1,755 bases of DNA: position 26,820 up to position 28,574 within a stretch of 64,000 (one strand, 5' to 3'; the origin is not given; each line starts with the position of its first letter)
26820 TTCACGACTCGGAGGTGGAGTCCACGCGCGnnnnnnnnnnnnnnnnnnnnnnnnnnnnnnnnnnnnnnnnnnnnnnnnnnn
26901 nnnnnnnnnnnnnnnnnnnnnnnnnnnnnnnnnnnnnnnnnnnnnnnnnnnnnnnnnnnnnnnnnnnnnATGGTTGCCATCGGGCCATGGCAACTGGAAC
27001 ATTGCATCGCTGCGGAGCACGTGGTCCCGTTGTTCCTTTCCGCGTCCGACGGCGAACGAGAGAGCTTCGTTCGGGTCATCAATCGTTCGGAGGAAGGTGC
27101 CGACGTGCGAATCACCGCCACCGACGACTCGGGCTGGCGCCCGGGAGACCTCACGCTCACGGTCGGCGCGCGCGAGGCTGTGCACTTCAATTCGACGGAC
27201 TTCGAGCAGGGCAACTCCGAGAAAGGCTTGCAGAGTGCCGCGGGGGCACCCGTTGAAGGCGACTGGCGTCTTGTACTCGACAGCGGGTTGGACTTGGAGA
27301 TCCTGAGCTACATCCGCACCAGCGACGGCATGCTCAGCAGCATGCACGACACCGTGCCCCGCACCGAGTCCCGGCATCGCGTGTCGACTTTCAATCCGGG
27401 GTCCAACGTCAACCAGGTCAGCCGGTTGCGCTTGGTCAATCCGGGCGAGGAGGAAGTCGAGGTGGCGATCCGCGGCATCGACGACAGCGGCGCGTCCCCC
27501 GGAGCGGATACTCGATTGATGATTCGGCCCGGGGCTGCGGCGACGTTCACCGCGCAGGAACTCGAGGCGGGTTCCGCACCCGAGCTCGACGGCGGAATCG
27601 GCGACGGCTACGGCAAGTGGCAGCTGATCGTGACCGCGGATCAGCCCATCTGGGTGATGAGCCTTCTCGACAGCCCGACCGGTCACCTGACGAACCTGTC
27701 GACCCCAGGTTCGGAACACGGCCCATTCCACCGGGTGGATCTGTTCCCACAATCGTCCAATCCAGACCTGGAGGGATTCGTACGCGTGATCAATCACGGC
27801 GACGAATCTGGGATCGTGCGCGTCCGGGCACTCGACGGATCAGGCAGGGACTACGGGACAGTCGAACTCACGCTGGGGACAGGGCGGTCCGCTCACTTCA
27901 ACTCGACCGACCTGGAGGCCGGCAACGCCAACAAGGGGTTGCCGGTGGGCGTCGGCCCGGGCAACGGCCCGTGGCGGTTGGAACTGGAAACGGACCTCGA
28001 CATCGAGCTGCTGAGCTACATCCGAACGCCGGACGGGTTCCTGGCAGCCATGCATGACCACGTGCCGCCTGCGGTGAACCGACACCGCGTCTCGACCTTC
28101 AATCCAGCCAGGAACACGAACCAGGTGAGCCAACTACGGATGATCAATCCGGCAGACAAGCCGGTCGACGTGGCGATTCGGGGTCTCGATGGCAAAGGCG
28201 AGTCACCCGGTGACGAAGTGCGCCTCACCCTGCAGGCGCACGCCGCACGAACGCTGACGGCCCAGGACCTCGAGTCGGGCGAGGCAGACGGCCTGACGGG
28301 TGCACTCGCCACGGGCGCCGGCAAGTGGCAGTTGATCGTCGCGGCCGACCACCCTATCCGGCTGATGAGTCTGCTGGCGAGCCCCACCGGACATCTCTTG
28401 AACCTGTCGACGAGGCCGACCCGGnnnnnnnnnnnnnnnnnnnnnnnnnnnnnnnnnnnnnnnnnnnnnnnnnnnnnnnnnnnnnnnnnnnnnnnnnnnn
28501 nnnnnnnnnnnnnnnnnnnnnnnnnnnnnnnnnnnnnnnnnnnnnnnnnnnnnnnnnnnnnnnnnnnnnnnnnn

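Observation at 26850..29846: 998-aa protein: ancient internal duplication of an unassigned module fused to an HExxH metallopeptidase-like domain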

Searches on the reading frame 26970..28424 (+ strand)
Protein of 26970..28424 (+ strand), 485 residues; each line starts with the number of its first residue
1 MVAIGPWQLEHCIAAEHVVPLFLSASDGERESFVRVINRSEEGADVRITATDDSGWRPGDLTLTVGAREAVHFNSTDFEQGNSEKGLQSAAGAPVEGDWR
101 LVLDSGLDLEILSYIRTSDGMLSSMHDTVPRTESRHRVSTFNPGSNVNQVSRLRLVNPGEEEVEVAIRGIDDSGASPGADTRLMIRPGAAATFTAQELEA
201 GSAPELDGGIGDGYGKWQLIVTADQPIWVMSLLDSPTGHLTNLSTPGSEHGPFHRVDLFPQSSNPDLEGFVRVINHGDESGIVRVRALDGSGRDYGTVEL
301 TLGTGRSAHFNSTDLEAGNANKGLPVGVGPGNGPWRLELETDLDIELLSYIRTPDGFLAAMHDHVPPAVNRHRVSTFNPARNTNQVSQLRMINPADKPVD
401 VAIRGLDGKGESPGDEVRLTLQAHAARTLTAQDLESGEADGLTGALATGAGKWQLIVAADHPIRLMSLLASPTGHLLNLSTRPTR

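Call 22: find_related_loci(query=A2, collection=genome_contigs, flank=3000)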
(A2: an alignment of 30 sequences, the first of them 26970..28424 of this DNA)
Query A2 (485 aa) in genome_contigs; peptide patterns used: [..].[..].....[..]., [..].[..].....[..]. (x = any residue, [..] = any of these).
587 stretches matched a pattern (row limit reached: there are more); 571 encode a relative of the query (tblastn E <= 1e-3); the best 80 are kept; 80 distinct loci.
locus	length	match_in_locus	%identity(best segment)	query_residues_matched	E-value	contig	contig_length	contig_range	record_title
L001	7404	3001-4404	56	14-485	8e-157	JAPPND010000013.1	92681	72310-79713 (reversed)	MAG: Gammaproteobacteria bacterium isolate RHO3_bin_63 NODE_578_length_92681_cov_28.263911, whole genome shotgun sequenc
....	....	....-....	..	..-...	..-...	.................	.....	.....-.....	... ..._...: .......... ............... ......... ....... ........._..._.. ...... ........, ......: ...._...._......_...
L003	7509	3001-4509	55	14-485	8e-155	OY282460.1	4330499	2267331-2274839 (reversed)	MAG: uncultured Pseudomonadales bacterium genome assembly, chromosome: 1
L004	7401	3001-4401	56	15-485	4e-153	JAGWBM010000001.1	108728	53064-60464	MAG: Pseudomonadales bacterium isolate 277c_33 scaffold_375, whole genome shotgun sequence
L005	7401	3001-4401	56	15-485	2e-153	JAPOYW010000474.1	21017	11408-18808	MAG: Gammaproteobacteria bacterium isolate COS4_bin_45 NODE_2188_length_21017_cov_6.34739, whole genome shotgun sequence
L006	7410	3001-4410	53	17-483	6e-152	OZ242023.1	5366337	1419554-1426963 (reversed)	MAG: Gammaproteobacteria bacterium isolate bb6fca1c-7aa0-4b6b-ab67-8beeb69306b8 genome assembly, chromosome: 1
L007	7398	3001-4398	55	17-485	2e-152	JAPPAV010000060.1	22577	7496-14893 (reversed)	MAG: Gammaproteobacteria bacterium isolate IRC1_bin_7 NODE_1462_length_22577_cov_10.9078, whole genome shotgun sequence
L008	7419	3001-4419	54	15-485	5e-152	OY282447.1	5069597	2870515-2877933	MAG: uncultured Pseudomonadales bacterium genome assembly, chromosome: 1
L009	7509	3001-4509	53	14-483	2e-151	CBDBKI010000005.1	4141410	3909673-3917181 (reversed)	MAG: Candidatus Azotimanducaceae bacterium isolate 4e3f4a33-5720-4edb-bbdd-4cf11a4da1b9 genome assembly, contig: contig_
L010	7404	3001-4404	55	10-485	2e-150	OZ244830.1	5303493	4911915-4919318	MAG: Candidatus Azophilus sp. isolate 1f4708c2-4886-4a85-b405-f8de5ef5afd3 genome assembly, chromosome: 1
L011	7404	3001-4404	55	10-485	4e-150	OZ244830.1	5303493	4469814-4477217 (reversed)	MAG: Candidatus Azophilus sp. isolate 1f4708c2-4886-4a85-b405-f8de5ef5afd3 genome assembly, chromosome: 1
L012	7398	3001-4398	54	11-481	3e-149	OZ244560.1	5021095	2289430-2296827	MAG: Candidatus Azotimanducaceae bacterium isolate 0692c290-e5a6-45a5-9c05-b220158016a7 genome assembly, chromosome: 1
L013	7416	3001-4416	54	10-483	4e-149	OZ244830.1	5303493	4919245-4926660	MAG: Candidatus Azophilus sp. isolate 1f4708c2-4886-4a85-b405-f8de5ef5afd3 genome assembly, chromosome: 1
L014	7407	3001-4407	52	14-484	2e-148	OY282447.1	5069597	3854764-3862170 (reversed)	MAG: uncultured Pseudomonadales bacterium genome assembly, chromosome: 1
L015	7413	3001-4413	54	2-483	3e-148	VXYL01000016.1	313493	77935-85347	MAG: Gammaproteobacteria bacterium isolate SB0670_bin_10 NODE_20_length_313493_cov_13.520980, whole genome shotgun seque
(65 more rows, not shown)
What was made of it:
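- Azophilus chromosome (call 22).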

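Call 27: predict_structure(alignment_id=A2)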
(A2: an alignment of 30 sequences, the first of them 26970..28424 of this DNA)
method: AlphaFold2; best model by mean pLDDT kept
length: 485 residues; sequences in the alignment: 30
mean_pLDDT: 93.3   pTM: 0.90
mean pLDDT of the five models: 93.3, 93.2, 92.8, 92.5, 91.8
residues with pLDDT >= 90: 432; 70-90: 34; 50-70: 7; < 50: 12
segments of 3 or more residues with pLDDT < 50: 1-12
pLDDT, mean of each block of 10 residues (from residue 1): 43 74 96 95 96 96 95 97 96 97 94 93 94 93 95 97 98 96 98 98 97 95 96 95 82 91 96 96 95 94 97 97 95 93 95 94 91 94 94 96 94 96 96 97 95 95 96 93 76
secondary structure, 60 per line:
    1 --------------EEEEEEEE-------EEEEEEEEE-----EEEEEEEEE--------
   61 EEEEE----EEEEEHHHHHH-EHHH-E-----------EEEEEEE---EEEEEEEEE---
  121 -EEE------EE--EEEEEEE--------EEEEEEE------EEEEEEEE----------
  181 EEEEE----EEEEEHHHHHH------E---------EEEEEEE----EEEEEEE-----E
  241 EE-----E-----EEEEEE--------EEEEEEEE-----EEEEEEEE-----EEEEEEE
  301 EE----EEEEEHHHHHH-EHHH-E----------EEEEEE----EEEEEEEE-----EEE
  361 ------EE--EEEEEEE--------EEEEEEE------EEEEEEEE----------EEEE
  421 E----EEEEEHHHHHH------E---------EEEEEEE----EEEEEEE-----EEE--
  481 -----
elements in order: E15-22 E30-38 E44-52 E61-65 E70-74 H75-80 E99-105 E109-117 E122-124 E135-141 E150-156 E163-170 E181-185 E190-194 H195-200 E217-223 E228-234 E240-242 E254-259 E268-275 E281-288 E294-302 E307-311 H312-317 E335-340 E345-352 E358-360 E371-377 E386-392 E399-406 E417-421 E426-430 H431-436 E453-459 E464-470 E476-478
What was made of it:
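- Checked: AF2 gives pLDDT 93.3 and pTM 0.90, with four units of about 8 strands plus one short helix (call 27).
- Each sub-domain has about 8 strands (call 27). pTM 0.90 indicates a rigid block (call 27).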

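Call 29: fold_search(model_id=the predicted structure, library=pdb)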
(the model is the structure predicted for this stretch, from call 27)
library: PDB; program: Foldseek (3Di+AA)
matches with E <= 10: 1131; with E <= 0.001: 18
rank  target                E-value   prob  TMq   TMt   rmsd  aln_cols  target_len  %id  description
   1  6nob                  5.9e-06  0.77  0.16  0.14  21.6       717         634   11  Structure of Glycoside Hydrolase family 32 from Bifidobacterium adolescentis (released 2020-01-22)
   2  6rqj_B                3.2e-05  0.33  0.13  0.11  19.8       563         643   10  Structure of human complement C5 complexed with tick inhibitors OmCI, RaCI1 and CirpT1 (released 2020-01-08)
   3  9fx3_A                4.1e-05  0.35  0.13  0.07  24.1       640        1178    9  Structure of active human CD109 (released 2025-03-19)
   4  9h99                  6.0e-05  0.41  0.13  0.06  40.9       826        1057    5  Native structure of the full-length pesticidal protein Cry1Ca18 at pH7, from crystals formed in vivo (released 2025-11-12)
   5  6e57_A                9.0e-05  0.35  0.13  0.15  22.9       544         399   11  Bacteroides ovatus mixed-linkage glucan utilization locus (MLGUL) SGBP-B in complex with mixed-linkage heptasaccharide (released 2019-05-29)
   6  7o7q_A                1.1e-04  0.25  0.13  0.07  21.1       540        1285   10  (h-alpha2M)4 trypsin-activated state (released 2022-04-13)
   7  5jpm_A                1.3e-04  0.35  0.13  0.11  19.6       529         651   10  Structure of the complex of human complement C4 with MASP-2 rebuilt using iMDFF (released 2016-08-10)
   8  9fx2                  1.3e-04  0.18  0.11  0.06  21.0       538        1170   10  Structure of methylamine activated CD109 (released 2025-03-19)
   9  7kwb_A                1.7e-04  0.44  0.12  0.14  22.5       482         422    8  Surface glycan-binding protein B from Bacteroides thetaiotaomicron (released 2021-02-17)
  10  8cml_E                2.4e-04  0.25  0.14  0.12  20.8       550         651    8  Cryo-EM structure of complement C5 in complex with nanobodies UNbC5-1 and UNbC5-2 (released 2023-09-27)
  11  6e57_D                3.7e-04  0.23  0.13  0.15  23.2       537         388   11  Bacteroides ovatus mixed-linkage glucan utilization locus (MLGUL) SGBP-B in complex with mixed-linkage heptasaccharide (released 2019-05-29)
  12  8w7n                  3.9e-04  0.18  0.11  0.07  40.5       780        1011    7  Crystal structure of the in-cell Cry1Aa purified from Bacillus thuringiensis (released 2024-03-06)
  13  3w5n                  4.4e-04  0.15  0.11  0.06  30.5       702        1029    9  Crystal Structure of Streptomyces avermitilis alpha-L-rhamnosidase complexed with L-rhamnose (released 2013-03-20)
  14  3cu7_A                5.5e-04  0.25  0.15  0.08  19.9       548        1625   11  Human Complement Component 5 (released 2008-06-10)
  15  3cu7_B                6.2e-04  0.25  0.15  0.08  19.9       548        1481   11  Human Complement Component 5 (released 2008-06-10)
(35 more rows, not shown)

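Call 46: search_protein_representatives(alignment_id=A2)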
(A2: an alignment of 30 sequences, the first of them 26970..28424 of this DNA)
Query: 30 sequences, 760 profile positions. Proteins with E-value up to 0.001 (for the whole library): 3657; up to 1e-10: 3233; up to 1e-30: 2294. The best 150 are listed.
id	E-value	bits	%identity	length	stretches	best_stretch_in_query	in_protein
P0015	0.0e+00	1717.6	-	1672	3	24-513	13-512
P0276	0.0e+00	1561.7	-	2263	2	41-523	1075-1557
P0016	0.0e+00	1394.4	-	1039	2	37-512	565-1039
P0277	0.0e+00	1221.6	-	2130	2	39-519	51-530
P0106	5.6e-274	927.8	-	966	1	26-596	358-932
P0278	2.2e-266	902.7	-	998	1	33-593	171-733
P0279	5.8e-266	901.3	-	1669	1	33-593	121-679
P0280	4.1e-265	898.5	-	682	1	32-588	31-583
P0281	1.2e-264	896.9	-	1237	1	33-590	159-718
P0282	1.2e-262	890.3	-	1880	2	40-513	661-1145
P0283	2.3e-262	889.4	-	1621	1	28-592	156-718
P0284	5.3e-262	888.2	-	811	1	32-592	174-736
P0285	7.0e-258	874.5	-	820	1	34-543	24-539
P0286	4.5e-256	868.6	-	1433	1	34-545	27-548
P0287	7.3e-256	867.9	-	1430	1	24-579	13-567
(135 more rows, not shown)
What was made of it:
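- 3,657 representatives at 50% identity with E<=1e-3, and 2,294 with E<=1e-30 (call 46).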

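Call 49: search_protein_families(library=pfam, alignment_id=A2, max_evalue=0.001)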
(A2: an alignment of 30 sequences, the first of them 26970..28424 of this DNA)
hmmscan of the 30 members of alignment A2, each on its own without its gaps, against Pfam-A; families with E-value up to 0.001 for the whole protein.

A. member 1, window:26970-28424:+ (485 aa): 1 family
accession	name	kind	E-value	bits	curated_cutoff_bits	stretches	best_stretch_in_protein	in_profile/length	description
PF18986.5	DUF5719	-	1.3e-05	24.9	26.2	0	27-72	270-315/319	Family of unknown function (DUF5719)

B. families by the number of members that match (of 30 scanned): 31 families (the first 25 are shown)
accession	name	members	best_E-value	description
PF18986.5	DUF5719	14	1.8e-11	Family of unknown function (DUF5719)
PF12799.13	LRR_4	4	2.7e-58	Leucine Rich repeats (2 copies)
PF13855.12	LRR_8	4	2.9e-41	Leucine rich repeat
PF00560.39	LRR_1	4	4.2e-20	Leucine Rich Repeat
PF23598.1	LRR_14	4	4.3e-12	Leucine-rich repeat region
PF19526.4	Slr4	3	9.2e-11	S-layer protein Slr4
PF17963.7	Big_9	3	1.2e-05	Bacterial Ig domain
PF07100.16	ASRT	3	1.3e-05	Anabaena sensory rhodopsin transducer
PF07705.17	CARDB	2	1.9e-39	CARDB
PF13516.12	LRR_6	2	1.2e-13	Leucine Rich repeat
PF13629.12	T2SS-T3SS_pil_N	2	3.2e-06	Pilus formation protein N terminal region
PF05751.16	FixH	2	6.1e-06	FixH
PF02368.24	Big_2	2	7.1e-05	Bacterial Ig-like domain (group 2)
PF06468.19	Spond_N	1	4.5e-41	Spondin_N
PF14580.12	LRR_9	1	1.1e-12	Leucine-rich repeat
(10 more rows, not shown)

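Call 65: fold_search(model_id=the predicted structure, library=viral)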
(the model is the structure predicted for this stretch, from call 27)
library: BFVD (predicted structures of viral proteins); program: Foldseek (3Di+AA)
matches with E <= 10: 1358; with E <= 0.001: 62
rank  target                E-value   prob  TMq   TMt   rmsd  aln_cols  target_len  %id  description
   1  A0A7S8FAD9            2.7e-08  0.92  0.13  0.07  28.3       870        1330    8  Polyprotein 2 [Grapevine nepovirus A]
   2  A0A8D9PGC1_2          4.5e-07  0.57  0.12  0.06  28.1       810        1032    9  (no name in the UniProt tables at hand)
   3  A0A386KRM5            1.0e-06  0.66  0.11  0.05  34.5       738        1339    9  Fibronectin type III domain protein [Caulobacter phage Kronos]
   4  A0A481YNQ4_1          3.9e-06  0.66  0.13  0.07  29.2       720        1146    8  Collagen triple helix repeat protein [Pithovirus LCDPAC02]
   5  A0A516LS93            4.6e-06  0.80  0.14  0.07  25.8       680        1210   10  (no name in the UniProt tables at hand)
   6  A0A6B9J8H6            9.7e-06  0.66  0.15  0.09  27.1       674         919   11  (no name in the UniProt tables at hand)
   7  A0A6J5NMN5            9.7e-06  0.41  0.12  0.09  42.4       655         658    8  CUB domain [uncultured Caudovirales phage]
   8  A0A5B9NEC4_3          1.3e-05  0.66  0.15  0.09  31.0       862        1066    7  Tail fiber protein [Klebsiella phage KPN4]
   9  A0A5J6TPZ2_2          1.4e-05  0.51  0.13  0.09  29.1       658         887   10  (no name in the UniProt tables at hand)
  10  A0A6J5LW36            2.0e-05  0.57  0.12  0.14  21.3       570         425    8  C1q domain-containing protein [uncultured Caudovirales phage]
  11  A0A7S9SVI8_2          2.0e-05  0.54  0.13  0.07  30.2       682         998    6  (no name in the UniProt tables at hand)
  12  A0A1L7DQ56            2.3e-05  0.35  0.12  0.06  29.0       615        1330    9  (no name in the UniProt tables at hand)
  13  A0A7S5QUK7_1          2.4e-05  0.54  0.15  0.10  23.2       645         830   10  (no name in the UniProt tables at hand)
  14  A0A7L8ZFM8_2          2.8e-05  0.35  0.12  0.07  36.7       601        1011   12  (no name in the UniProt tables at hand)
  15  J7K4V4                3.2e-05  0.57  0.16  0.07  29.1       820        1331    8  Genome polyprotein (Fragment) [Theiler's encephalomyelitis virus]
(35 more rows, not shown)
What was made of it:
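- Foldseek lists include GH32 beta-sandwich, CBM4, Bacteroides SGBP-B glycan-binding proteins, rhamnosidase and ConA-like proteins (calls 29, 65).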
